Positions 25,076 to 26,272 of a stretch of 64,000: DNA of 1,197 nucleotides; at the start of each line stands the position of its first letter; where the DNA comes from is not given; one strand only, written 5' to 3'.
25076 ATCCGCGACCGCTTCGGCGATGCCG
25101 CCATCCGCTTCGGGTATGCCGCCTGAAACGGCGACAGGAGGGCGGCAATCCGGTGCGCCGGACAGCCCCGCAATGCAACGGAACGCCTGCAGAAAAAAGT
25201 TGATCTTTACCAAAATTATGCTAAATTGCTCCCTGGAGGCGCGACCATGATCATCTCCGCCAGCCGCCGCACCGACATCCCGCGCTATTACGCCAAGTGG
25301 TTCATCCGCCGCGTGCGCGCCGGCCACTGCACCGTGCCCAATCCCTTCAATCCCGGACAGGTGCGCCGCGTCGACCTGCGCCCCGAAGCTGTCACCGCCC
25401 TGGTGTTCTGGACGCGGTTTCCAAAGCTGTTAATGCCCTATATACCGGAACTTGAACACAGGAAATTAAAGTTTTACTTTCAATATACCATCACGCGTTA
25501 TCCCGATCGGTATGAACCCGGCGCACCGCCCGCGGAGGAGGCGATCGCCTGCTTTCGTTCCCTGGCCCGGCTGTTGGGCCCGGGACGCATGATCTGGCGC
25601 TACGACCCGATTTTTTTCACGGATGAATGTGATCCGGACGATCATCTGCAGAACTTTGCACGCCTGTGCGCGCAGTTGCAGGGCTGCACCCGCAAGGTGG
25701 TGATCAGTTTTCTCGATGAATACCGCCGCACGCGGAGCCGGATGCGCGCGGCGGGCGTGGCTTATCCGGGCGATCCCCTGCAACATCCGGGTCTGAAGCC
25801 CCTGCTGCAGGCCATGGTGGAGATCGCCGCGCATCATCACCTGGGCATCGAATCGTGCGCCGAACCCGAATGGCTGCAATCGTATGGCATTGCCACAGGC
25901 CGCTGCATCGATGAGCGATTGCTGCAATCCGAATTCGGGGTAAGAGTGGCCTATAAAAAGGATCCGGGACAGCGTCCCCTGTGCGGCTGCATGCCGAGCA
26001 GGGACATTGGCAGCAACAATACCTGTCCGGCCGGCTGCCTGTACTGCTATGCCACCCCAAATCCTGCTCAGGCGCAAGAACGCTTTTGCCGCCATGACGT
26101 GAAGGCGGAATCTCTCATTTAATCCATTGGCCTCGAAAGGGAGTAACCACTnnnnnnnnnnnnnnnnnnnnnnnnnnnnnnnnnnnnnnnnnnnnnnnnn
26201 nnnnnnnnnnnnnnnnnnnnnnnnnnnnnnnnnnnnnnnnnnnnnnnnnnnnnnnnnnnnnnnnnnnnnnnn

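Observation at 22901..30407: Non-canonical SOS mutagenesis cassette: lexA-imuB-DUF1848-GNAT-fold protein-dnaE2 with no imuA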

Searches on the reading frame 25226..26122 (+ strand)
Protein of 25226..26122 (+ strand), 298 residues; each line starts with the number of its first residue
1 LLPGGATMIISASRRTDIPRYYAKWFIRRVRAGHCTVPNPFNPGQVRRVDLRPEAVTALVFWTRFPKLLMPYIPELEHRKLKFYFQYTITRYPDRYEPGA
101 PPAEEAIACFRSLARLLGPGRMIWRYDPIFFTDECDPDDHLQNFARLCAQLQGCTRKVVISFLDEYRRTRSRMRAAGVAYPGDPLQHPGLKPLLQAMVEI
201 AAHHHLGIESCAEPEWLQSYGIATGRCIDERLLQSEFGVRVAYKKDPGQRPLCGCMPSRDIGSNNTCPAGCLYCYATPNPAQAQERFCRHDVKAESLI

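Call 5: search_protein_families(library=pfam, proteins=[window:25226-26122:+], max_evalue=0.01)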
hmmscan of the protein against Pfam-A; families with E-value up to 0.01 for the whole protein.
window:25226-26122:+ (298 aa): 1 family
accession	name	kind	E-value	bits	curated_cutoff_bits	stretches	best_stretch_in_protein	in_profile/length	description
PF08902.16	DUF1848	-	2.2e-92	310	30.5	1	9-276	1-262/262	Domain of unknown function (DUF1848)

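Call 6: search_protein_families(library=ncbifam, proteins=[window:25226-26122:+], max_evalue=0.01)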
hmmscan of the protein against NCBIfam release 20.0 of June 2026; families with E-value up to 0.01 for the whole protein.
window:25226-26122:+ (298 aa): 0 families

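Call 17: search_solved_structures(query=window:25226-26122:+, max_evalue=1)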
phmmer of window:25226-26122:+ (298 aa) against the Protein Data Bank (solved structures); distinct sequences matched with E-value up to 1: 1.
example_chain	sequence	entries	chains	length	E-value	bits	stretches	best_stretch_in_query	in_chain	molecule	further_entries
9cg2_A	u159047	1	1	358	0.39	13.6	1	265-292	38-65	Elp3/MiaA/NifB-like radical SAM core domain-containing protein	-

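Call 33: find_homologous_proteins(query=window:25244-26122:+)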
Query window:25244-26122:+ (292 aa): 1427 proteins with E <= 0.001 among 2496 candidates; the best 120 are listed.
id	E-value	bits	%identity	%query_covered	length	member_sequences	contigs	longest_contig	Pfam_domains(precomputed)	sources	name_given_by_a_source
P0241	3.7e-203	692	100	100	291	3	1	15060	PF08902.17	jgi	-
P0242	5.4e-135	468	69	100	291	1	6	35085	PF08902.17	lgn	-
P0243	7.7e-132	458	67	100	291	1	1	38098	PF08902.17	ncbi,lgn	-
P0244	3.1e-99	351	51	99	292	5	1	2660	PF08902.17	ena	-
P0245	3.4e-99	351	54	100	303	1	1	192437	PF08902.17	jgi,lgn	-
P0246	7.0e-99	350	55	95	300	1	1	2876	PF08902.17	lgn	-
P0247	7.1e-97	343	52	100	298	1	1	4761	PF08902.17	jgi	jgi:hypothetical protein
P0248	4.1e-96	340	53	100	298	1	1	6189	PF08902.17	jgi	jgi:hypothetical protein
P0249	1.4e-95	339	51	100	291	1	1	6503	PF08902.17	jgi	jgi:hypothetical protein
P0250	6.5e-95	337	51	100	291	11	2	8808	PF08902.17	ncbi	-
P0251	8.9e-93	330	53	92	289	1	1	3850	PF08902.17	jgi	jgi:hypothetical protein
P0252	4.9e-91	324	53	92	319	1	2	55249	PF08902.17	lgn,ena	-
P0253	2.1e-90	322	52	93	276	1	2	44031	PF08902.17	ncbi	-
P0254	2.9e-89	318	48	100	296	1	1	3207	PF08902.17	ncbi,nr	ncbi:DUF1848 domain-containing protein [candidate division KSB1 bacterium]|nr:DUF1848 domain-contain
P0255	3.8e-89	318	51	92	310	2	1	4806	PF08902.17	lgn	-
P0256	4.2e-89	317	51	100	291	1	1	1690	PF08902.17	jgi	jgi:hypothetical protein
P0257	1.2e-87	313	49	100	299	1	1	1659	PF08902.17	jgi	jgi:hypothetical protein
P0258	3.6e-87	311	49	100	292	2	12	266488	PF08902.17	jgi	jgi:hypothetical protein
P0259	3.7e-87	311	49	100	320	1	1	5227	PF08902.17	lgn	-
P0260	1.0e-86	310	48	100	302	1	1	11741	PF08902.17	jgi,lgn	jgi:hypothetical protein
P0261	1.1e-86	309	49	100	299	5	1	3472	PF08902.17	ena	-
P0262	2.3e-86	308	51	99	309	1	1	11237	PF08902.17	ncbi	-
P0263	2.6e-86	308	48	100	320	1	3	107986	PF08902.17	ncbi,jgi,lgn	jgi:hypothetical protein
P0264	4.7e-86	307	47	100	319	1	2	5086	PF08902.17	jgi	jgi:hypothetical protein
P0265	8.4e-86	307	50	100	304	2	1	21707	PF08902.17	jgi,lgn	jgi:hypothetical protein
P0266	1.0e-85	306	49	100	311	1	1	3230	PF08902.17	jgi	-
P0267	1.6e-85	306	50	100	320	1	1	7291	PF08902.17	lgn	-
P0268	2.7e-85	305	47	100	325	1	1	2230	PF08902.17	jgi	jgi:hypothetical protein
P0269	3.5e-85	305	49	97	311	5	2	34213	PF08902.17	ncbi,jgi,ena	jgi:hypothetical protein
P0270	5.5e-85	304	48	99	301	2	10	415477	PF08902.17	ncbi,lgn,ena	-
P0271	6.6e-85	304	50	100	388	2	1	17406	PF08902.17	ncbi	ncbi:MAG: DUF1848 domain-containing protein [Chitinophagales bacterium]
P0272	7.4e-85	304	49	100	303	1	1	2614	PF08902.17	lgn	-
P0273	9.2e-85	303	51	100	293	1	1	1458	PF08902.17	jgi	jgi:hypothetical protein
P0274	1.2e-84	303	48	100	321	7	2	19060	PF08902.17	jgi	jgi:hypothetical protein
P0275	1.3e-84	303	49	100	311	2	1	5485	PF08902.17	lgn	-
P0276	1.8e-84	302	48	100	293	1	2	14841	PF08902.17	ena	-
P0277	2.1e-84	302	47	100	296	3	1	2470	PF08902.17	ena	-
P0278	2.3e-84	302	48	100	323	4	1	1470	PF08902.17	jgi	jgi:hypothetical protein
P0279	3.3e-84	301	48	100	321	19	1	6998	PF08902.17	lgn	-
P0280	1.7e-83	299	51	97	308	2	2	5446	PF08902.17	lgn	-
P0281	2.0e-83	299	48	100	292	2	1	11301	PF08902.17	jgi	jgi:hypothetical protein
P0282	2.7e-83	298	47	99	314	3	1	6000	PF08902.17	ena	-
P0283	2.7e-83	298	47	100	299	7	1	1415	PF08902.17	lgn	-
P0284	4.7e-83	298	48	99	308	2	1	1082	PF08902.17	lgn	-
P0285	5.2e-83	297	47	99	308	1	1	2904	PF08902.17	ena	-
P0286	6.3e-83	297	48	100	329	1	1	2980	PF08902.17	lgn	-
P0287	6.5e-83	297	48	100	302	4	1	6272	PF08902.17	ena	-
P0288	6.6e-83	297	48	100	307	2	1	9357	PF08902.17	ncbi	-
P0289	9.3e-83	297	48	100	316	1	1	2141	PF08902.17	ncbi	-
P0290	1.1e-82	296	46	100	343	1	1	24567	PF08902.17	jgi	jgi:hypothetical protein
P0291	1.8e-82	296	48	100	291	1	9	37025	PF08902.17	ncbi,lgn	-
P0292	2.2e-82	295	45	99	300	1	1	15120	PF08902.17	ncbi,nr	ncbi:MAG: DUF1848 domain-containing protein [Deltaproteobacteria bacterium]|nr:DUF1848 domain-contai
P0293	2.2e-82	295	47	100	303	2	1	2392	PF08902.17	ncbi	-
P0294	2.5e-82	295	46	100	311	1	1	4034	PF08902.17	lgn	-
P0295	2.9e-82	295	47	100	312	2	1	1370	PF08902.17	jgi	jgi:DNA repair photolyase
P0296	3.2e-82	295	46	100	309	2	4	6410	PF08902.17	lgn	-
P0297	3.9e-82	295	47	99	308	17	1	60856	PF08902.17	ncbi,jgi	-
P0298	3.9e-82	295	46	100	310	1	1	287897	PF08902.17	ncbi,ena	-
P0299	4.3e-82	294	47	99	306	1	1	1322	PF08902.17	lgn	-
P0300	4.6e-82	294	47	99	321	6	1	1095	PF08902.17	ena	-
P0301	5.8e-82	294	47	99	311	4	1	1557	PF08902.17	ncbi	-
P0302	5.9e-82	294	47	100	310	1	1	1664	PF08902.17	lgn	-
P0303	6.2e-82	294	47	100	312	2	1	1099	PF08902.17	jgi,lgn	jgi:hypothetical protein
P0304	6.6e-82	294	46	100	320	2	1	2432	PF08902.17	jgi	jgi:hypothetical protein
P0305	7.4e-82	294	49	100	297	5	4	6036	PF08902.17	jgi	jgi:hypothetical protein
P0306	7.6e-82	294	47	100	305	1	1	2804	PF08902.17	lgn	-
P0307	8.4e-82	293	48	100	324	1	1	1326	PF08902.17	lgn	-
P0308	9.8e-82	293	47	100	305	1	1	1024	PF08902.17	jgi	-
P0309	1.6e-81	293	47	100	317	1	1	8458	PF08902.17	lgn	-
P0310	1.8e-81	292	49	92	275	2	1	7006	PF08902.17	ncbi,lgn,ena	-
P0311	3.7e-81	291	46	99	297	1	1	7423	PF08902.17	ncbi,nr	ncbi:conserved hypothetical protein [delta proteobacterium NaphS2]|nr:conserved hypothetical protein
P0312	3.9e-81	291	46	99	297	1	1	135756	PF08902.17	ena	-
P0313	4.3e-81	291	47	99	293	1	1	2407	PF08902.17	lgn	-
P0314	4.6e-81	291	46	99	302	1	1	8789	PF08902.17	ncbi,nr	ncbi:MAG: DUF1848 domain-containing protein [Anaerolineales bacterium]|nr:DUF1848 domain-containing 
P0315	4.7e-81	291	45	99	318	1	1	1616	PF08902.17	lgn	-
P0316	4.8e-81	291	46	99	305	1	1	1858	PF08902.17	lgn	-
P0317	5.1e-81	291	46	100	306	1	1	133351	PF08902.17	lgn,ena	-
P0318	5.1e-81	291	47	99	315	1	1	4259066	PF08902.17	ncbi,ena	-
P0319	6.9e-81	290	51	92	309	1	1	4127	PF08902.17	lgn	-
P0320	7.1e-81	290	45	100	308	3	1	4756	PF08902.17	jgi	-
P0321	7.2e-81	290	47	100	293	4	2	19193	PF08902.17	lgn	-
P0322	7.4e-81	290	46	100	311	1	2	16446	PF08902.17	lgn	-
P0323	7.5e-81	290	47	100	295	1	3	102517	PF08902.17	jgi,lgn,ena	-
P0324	8.4e-81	290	47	100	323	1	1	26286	PF08902.17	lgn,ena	-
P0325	9.9e-81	290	45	99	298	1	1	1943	PF08902.17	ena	-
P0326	9.9e-81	290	45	100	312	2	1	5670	PF08902.17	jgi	jgi:hypothetical protein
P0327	1.1e-80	290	45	99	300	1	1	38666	PF08902.17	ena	-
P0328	1.2e-80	290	47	100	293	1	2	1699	PF08902.17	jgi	jgi:hypothetical protein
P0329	1.3e-80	290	44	100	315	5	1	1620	PF08902.17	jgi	jgi:hypothetical protein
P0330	1.3e-80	290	46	100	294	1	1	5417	PF08902.17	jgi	jgi:hypothetical protein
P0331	1.3e-80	290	48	100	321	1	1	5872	PF08902.17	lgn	-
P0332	1.3e-80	290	47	100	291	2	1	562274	PF08902.17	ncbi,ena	-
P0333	1.6e-80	289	46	99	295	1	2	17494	PF08902.17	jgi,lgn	-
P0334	1.8e-80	289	47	100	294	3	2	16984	PF08902.17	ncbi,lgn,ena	-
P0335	1.8e-80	289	47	100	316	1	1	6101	PF08902.17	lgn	-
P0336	1.8e-80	289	48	92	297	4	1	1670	PF08902.17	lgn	-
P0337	2.0e-80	289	46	100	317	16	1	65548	PF08902.17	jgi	-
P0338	2.1e-80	289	45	100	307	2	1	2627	PF08902.17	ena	-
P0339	2.2e-80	289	47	99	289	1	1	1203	PF08902.17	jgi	jgi:hypothetical protein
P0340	2.4e-80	289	50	92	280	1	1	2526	PF08902.17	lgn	-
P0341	3.2e-80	288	45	100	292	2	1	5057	PF08902.17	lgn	-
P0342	3.4e-80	288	46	100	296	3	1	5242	PF08902.17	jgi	jgi:hypothetical protein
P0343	3.4e-80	288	46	100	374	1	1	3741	PF08902.17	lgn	-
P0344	5.4e-80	288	46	100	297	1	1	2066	PF08902.17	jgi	jgi:hypothetical protein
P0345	5.7e-80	287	48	92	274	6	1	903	PF08902.17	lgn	-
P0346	5.7e-80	287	46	100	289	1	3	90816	PF08902.17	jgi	jgi:hypothetical protein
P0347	6.1e-80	287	47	100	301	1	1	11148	PF08902.17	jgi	jgi:hypothetical protein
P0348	6.8e-80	287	46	100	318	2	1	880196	PF08902.17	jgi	jgi:hypothetical protein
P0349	8.0e-80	287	45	100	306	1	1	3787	PF08902.17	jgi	jgi:predicted adenine nucleotide alpha hydrolase (AANH) superfamily ATPase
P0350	8.6e-80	287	46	100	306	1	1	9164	PF08902.17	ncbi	ncbi:MAG: DUF1848 domain-containing protein [Aggregatilineales bacterium]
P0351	9.8e-80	287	47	97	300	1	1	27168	PF08902.17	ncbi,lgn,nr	ncbi:MAG TPA: DUF1848 domain-containing protein [Armatimonadota bacterium]|nr:DUF1848 domain-contain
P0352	1.0e-79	287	46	100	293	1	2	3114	PF08902.17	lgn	-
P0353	1.0e-79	287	47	100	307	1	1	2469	PF08902.17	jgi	-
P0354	1.1e-79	287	45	99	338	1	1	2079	PF08902.17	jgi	-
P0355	1.3e-79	286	46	99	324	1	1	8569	PF08902.17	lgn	-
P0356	1.4e-79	286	46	100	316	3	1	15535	PF08902.17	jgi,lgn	-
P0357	1.5e-79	286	46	100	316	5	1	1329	PF08902.17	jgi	jgi:hypothetical protein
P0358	1.5e-79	286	45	99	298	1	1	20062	PF08902.17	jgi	jgi:hypothetical protein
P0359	1.7e-79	286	44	100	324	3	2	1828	PF08902.17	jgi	-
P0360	1.8e-79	286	46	100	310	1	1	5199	PF08902.17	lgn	-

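Call 37: find_encoding_contigs(protein=P0318, flank=8000, max_places=1)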
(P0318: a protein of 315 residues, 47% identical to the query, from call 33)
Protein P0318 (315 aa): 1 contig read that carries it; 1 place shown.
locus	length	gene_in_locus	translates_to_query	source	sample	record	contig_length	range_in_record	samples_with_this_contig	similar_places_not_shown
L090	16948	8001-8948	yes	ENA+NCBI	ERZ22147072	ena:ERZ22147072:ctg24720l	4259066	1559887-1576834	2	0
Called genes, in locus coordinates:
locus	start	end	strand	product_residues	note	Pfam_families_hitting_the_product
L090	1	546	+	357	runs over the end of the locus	PF00180:Iso_dh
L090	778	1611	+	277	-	PF01842:ACT, PF00551:Formyl_trans_N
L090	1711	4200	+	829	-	PF07695:7TMR-DISM_7TM, PF08448:PAS_4, PF13426:PAS_9 (faint), PF02518:HATPase_c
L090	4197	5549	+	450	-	PF00072:Response_reg, PF00158:Sigma54_activat, PF14532:Sigma54_activ_2, PF07728:AAA_5, PF25601:AAA_lid_14, PF02954:HTH_8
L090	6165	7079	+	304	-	PF00493:MCM (weak), PF20030:bpMoxR, PF00004:AAA, PF07726:AAA_3, PF07728:AAA_5, PF17863:AAA_lid_2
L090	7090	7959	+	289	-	-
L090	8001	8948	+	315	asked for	PF08902:DUF1848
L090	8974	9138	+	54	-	-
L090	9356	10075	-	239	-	PF00005:ABC_tran, PF02463:SMC_N, PF13304:AAA_21 (weak)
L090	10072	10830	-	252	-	PF02361:CbiQ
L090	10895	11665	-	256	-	PF10670:DUF4198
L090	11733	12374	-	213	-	PF11974:bMG3 (weak), PF27549:HI_1622_C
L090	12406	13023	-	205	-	PF01891:CbiM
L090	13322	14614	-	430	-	PF13439:Glyco_transf_4, PF13579:Glyco_trans_4_4, PF20706:GT4-conflict, PF00534:Glycos_transf_1, PF13692:Glyco_trans_1_4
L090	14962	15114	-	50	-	-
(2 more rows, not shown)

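Call 38: find_encoding_contigs(protein=P0332, flank=8000, max_places=1)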
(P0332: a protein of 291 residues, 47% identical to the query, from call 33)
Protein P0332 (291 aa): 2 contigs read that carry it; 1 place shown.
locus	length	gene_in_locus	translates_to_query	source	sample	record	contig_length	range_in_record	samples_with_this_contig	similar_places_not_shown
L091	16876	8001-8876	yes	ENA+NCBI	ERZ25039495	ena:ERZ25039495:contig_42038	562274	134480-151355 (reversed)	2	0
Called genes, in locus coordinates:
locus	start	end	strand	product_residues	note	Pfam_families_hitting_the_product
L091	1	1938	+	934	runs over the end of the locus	PF00128:Alpha-amylase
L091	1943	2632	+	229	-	PF19027:DUF5752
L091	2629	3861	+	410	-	PF21269:TreT_GT1, PF00534:Glycos_transf_1, PF13692:Glyco_trans_1_4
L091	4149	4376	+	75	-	-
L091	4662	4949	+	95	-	PF00216:Bac_DNA_binding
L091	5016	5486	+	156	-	PF02566:OsmC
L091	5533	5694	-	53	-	-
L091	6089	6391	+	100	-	PF01910:Thiamine_BP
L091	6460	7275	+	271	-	-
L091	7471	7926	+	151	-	PF00583:Acetyltransf_1, PF13673:Acetyltransf_10, PF13508:Acetyltransf_7, PF08445:FR47 (weak)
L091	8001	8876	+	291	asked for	PF08902:DUF1848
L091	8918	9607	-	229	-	PF00072:Response_reg, PF08281:Sigma70_r4_2 (faint), PF00196:GerE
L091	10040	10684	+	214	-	PF13189:Cytidylate_kin2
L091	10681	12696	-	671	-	PF22745:Nlig-Ia, PF01653:DNA_ligase_aden, PF14520:HHH_5 (faint), PF03120:OB_DNA_ligase, PF03119:DNA_ligase_ZBD, PF12826:HHH_2, PF00533:BRCT, PF12738:PTCB-BRCT (faint)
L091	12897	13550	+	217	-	PF05175:MTS, PF10294:Methyltransf_16, PF13489:Methyltransf_23, PF06325:PrmA, PF13847:Methyltransf_31, PF08241:Methyltransf_11, PF08242:Methyltransf_12, PF13649:Methyltransf_25, +2 more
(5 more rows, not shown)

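Call 45: predict_structure(alignment_id=A3)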
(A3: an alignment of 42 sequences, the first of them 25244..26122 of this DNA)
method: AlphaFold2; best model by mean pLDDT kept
length: 292 residues; sequences in the alignment: 42
mean_pLDDT: 95.4   pTM: 0.92
mean pLDDT of the five models: 95.4, 95.0, 94.9, 93.9, 92.4
residues with pLDDT >= 90: 271; 70-90: 21; 50-70: 0; < 50: 0
segments of 3 or more residues with pLDDT < 50: none
pLDDT, mean of each block of 10 residues (from residue 1): 91 98 98 88 97 98 98 98 96 94 98 98 96 98 98 94 91 94 97 98 95 95 96 95 92 94 93 93 97 90
secondary structure, 60 per line:
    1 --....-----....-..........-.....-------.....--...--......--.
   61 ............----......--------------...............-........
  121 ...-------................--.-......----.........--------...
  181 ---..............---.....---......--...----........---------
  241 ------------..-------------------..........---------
elements in order: E3-6 H12-15 H17-26 E28-32 E40-44 E52-57 H60-72 E77-82 H97-111 E116-123 H131-145 E151-156 H161-169 H184-197 E201-205 H209-214 E217-219 H224-231 H274-283

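Call 59: find_related_loci(query=A3, collection=metagenome_contigs, flank=10000)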
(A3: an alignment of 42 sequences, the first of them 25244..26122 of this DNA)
Query A3 (292 aa) in metagenome_contigs; peptide patterns used: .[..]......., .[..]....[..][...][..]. (x = any residue, [..] = any of these).
600 stretches matched a pattern (row limit reached: there are more); 582 encode a relative of the query (tblastn E <= 1e-3); the best 80 are kept; 80 distinct loci.
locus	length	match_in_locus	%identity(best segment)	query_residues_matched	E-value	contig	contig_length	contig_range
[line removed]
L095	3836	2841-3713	51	2-292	8e-90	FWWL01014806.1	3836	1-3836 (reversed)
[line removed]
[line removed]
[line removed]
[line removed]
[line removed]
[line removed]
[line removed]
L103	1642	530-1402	44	2-292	1e-87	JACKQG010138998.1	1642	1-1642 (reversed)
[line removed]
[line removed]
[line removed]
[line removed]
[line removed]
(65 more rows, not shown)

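Call 74: search_protein_families(library=padloc, proteins=[window:25244-26122:+], max_evalue=0.01)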
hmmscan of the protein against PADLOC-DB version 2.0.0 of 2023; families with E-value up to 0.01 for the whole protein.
window:25244-26122:+ (292 aa): 1 family
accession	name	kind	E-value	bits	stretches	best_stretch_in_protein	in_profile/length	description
PDLC03815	RTasDUF1848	-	6.5e-42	142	1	2-271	1-239/242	DRT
